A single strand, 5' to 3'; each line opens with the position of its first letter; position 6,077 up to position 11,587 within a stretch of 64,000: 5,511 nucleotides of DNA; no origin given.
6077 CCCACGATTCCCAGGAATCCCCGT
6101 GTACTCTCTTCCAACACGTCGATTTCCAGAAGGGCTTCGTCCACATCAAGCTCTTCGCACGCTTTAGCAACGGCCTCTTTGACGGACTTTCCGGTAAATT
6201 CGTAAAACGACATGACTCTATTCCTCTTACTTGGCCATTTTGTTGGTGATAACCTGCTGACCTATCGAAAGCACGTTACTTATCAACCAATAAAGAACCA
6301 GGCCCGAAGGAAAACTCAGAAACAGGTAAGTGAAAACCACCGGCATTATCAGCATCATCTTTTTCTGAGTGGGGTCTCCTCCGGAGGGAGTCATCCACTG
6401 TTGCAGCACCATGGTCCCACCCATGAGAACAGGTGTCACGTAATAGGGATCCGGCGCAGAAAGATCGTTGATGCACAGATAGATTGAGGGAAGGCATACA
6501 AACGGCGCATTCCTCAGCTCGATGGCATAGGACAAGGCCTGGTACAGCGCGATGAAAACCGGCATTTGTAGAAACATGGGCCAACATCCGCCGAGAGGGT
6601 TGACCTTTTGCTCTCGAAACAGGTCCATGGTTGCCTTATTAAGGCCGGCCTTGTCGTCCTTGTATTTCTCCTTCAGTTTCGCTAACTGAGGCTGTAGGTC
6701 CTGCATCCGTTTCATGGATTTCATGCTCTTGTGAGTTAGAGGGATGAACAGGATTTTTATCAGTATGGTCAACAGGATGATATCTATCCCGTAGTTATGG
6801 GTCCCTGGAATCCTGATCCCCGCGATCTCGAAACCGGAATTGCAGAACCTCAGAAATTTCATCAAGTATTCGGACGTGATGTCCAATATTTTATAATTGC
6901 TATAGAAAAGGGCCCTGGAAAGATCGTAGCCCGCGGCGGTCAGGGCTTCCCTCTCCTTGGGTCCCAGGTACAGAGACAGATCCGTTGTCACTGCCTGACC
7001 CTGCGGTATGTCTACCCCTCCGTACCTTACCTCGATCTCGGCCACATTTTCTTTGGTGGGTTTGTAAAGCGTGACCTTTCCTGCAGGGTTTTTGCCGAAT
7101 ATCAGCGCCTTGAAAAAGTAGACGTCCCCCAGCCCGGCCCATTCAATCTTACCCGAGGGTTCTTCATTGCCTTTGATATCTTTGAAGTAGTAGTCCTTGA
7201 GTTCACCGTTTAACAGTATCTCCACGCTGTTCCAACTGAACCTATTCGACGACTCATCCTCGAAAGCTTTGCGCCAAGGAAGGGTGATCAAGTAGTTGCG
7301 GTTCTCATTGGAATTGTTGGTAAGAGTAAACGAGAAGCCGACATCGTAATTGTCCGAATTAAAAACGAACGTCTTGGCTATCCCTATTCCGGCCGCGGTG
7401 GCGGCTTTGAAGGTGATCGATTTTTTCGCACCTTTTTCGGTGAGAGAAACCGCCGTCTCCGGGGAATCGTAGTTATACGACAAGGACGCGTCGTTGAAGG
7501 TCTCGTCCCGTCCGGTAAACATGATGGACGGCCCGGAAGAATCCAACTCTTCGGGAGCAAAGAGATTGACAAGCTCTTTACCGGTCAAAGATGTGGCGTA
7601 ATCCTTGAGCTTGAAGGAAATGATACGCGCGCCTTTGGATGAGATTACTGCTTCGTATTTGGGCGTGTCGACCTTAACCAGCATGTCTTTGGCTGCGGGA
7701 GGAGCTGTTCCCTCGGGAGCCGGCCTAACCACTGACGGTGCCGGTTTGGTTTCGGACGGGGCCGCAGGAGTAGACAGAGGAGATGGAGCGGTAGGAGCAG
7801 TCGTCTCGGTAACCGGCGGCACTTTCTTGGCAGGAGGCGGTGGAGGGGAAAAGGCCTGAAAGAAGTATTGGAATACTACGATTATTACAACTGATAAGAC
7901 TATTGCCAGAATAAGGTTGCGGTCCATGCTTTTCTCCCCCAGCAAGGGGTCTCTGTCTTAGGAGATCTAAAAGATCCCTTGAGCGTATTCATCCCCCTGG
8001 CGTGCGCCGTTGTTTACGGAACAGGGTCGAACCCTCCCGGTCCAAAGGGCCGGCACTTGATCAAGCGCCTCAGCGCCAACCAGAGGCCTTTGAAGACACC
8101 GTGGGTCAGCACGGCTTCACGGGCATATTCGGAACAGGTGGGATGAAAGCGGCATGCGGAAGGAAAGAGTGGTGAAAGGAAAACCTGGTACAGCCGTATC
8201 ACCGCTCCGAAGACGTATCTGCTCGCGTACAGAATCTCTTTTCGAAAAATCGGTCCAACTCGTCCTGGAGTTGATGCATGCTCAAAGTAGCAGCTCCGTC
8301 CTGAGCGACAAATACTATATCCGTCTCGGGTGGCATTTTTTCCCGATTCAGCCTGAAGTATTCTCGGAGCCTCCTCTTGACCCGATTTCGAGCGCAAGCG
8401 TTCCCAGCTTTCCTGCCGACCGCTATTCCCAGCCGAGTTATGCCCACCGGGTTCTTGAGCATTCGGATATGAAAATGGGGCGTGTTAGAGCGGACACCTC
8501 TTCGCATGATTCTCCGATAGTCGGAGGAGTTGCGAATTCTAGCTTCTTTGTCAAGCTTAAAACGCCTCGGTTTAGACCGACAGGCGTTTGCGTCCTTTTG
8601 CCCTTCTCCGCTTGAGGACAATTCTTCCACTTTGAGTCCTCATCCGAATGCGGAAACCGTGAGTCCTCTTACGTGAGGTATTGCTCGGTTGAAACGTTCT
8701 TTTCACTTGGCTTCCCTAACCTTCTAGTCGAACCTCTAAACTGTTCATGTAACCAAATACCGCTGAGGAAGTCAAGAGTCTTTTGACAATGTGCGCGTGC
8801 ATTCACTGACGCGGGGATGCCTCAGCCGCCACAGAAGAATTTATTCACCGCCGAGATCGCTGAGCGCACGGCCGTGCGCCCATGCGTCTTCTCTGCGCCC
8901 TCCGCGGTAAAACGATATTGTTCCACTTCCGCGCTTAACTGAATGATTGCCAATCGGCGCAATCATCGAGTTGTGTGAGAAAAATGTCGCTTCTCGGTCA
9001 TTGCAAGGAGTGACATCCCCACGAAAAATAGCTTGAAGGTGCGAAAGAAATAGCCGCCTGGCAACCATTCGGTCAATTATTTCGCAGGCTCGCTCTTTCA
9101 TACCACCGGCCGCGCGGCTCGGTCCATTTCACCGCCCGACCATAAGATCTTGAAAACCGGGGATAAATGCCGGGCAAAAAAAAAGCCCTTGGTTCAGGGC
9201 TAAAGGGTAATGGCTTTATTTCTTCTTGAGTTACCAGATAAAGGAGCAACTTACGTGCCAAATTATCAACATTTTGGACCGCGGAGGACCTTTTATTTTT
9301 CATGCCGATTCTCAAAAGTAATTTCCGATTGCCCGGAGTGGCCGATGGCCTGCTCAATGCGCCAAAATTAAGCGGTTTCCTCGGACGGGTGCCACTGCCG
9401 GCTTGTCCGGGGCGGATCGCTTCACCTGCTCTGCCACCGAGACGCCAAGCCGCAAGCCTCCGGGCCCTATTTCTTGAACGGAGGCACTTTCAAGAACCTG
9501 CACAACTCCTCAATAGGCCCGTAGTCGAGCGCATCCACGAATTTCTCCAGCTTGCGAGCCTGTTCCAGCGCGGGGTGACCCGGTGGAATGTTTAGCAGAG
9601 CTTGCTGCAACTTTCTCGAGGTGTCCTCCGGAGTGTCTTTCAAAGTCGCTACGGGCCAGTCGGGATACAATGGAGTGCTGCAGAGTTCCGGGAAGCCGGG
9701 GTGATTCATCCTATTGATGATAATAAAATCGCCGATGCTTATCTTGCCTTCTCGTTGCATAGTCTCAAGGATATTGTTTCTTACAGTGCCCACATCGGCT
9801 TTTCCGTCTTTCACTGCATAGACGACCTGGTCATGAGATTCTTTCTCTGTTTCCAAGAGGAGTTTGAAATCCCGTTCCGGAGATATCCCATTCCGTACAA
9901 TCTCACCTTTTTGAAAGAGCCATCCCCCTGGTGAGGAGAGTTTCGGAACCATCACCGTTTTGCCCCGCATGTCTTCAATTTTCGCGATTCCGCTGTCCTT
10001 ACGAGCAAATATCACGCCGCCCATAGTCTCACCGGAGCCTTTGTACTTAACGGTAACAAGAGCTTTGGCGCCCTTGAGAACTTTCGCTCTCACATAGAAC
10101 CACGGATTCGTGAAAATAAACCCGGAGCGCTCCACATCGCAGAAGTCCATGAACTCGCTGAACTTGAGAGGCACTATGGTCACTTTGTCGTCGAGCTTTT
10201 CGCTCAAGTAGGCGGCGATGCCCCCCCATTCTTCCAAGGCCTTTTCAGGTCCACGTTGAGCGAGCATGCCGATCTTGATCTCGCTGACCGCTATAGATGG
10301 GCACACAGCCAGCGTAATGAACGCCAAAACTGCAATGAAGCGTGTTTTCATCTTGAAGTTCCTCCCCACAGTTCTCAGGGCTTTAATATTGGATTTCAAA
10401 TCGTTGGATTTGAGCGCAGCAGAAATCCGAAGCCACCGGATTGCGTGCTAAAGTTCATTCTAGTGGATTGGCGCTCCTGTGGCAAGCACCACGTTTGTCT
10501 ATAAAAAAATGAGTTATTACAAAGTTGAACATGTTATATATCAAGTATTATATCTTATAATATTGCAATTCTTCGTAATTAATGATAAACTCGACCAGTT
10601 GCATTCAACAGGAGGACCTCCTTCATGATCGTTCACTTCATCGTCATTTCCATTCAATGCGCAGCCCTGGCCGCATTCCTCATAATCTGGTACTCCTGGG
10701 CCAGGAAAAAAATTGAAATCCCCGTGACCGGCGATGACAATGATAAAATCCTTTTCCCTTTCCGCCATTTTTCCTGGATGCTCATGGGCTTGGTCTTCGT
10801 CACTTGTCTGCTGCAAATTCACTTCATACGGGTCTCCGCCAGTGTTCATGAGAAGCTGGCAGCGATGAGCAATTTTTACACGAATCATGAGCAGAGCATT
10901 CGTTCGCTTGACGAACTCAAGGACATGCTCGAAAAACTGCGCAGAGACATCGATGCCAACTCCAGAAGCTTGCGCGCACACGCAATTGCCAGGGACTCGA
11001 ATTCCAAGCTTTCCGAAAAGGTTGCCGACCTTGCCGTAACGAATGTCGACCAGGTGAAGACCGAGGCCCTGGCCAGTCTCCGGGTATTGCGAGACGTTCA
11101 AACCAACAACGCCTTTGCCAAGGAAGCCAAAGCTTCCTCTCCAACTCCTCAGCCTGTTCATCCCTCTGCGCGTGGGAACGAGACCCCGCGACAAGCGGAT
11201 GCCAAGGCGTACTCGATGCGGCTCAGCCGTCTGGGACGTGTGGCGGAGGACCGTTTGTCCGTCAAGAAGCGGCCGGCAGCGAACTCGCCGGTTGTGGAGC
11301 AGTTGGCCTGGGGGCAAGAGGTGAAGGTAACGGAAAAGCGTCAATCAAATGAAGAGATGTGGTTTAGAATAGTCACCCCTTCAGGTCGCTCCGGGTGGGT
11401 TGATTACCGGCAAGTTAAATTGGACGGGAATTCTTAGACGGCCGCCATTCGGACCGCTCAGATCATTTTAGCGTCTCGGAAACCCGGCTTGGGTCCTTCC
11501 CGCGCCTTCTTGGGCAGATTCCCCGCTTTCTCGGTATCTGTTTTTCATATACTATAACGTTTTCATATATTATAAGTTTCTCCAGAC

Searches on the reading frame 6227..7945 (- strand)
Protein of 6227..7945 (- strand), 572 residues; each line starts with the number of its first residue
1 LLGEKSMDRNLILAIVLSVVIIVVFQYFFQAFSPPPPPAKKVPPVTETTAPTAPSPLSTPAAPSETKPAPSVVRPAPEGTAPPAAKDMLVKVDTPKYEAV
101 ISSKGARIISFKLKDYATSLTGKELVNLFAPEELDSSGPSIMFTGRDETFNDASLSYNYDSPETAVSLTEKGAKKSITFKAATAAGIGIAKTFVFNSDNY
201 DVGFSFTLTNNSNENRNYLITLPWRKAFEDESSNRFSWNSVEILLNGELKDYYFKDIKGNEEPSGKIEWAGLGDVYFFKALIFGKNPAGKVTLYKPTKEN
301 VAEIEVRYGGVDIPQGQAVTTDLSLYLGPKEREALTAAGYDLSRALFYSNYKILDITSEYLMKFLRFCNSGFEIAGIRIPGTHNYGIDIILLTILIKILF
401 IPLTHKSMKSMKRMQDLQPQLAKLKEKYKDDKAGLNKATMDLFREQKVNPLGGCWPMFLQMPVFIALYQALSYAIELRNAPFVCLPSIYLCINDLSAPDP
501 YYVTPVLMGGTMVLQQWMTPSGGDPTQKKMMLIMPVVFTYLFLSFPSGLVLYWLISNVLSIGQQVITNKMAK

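Call 67: search_protein_families(library=pfam, proteins=[window:6227-7945:-])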
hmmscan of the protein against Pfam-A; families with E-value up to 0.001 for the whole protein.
window:6227-7945:- (572 aa): 2 families
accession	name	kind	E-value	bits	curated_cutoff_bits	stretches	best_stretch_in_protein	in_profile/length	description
PF02096.25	60KD_IMP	-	3.8e-63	212.8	35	1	385-569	1-163/163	60Kd inner membrane protein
PF14849.12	YidC_periplas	-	2.1e-34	120.2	24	1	90-349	2-271/283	YidC periplasmic domain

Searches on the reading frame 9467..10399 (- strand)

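Call 67: search_protein_families(library=pfam, proteins=[window:9467-10399:-])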
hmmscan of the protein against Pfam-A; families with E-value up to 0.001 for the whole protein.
window:9467-10399:- (310 aa): 1 family
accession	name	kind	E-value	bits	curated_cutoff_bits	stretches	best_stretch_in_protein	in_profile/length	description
PF12974.12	Phosphonate-bd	-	4.7e-44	151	27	1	43-292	1-239/242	ABC transporter, phosphonate, periplasmic substrate-binding protein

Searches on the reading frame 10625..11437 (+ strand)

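Call 67: search_protein_families(library=pfam, proteins=[window:10625-11437:+])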
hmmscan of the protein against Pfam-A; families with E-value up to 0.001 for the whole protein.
window:10625-11437:+ (270 aa): 1 family
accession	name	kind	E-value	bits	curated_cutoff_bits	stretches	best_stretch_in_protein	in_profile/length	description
PF08239.17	SH3_3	-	3.7e-08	33.9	27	1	210-260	2-49/54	Bacterial SH3 domain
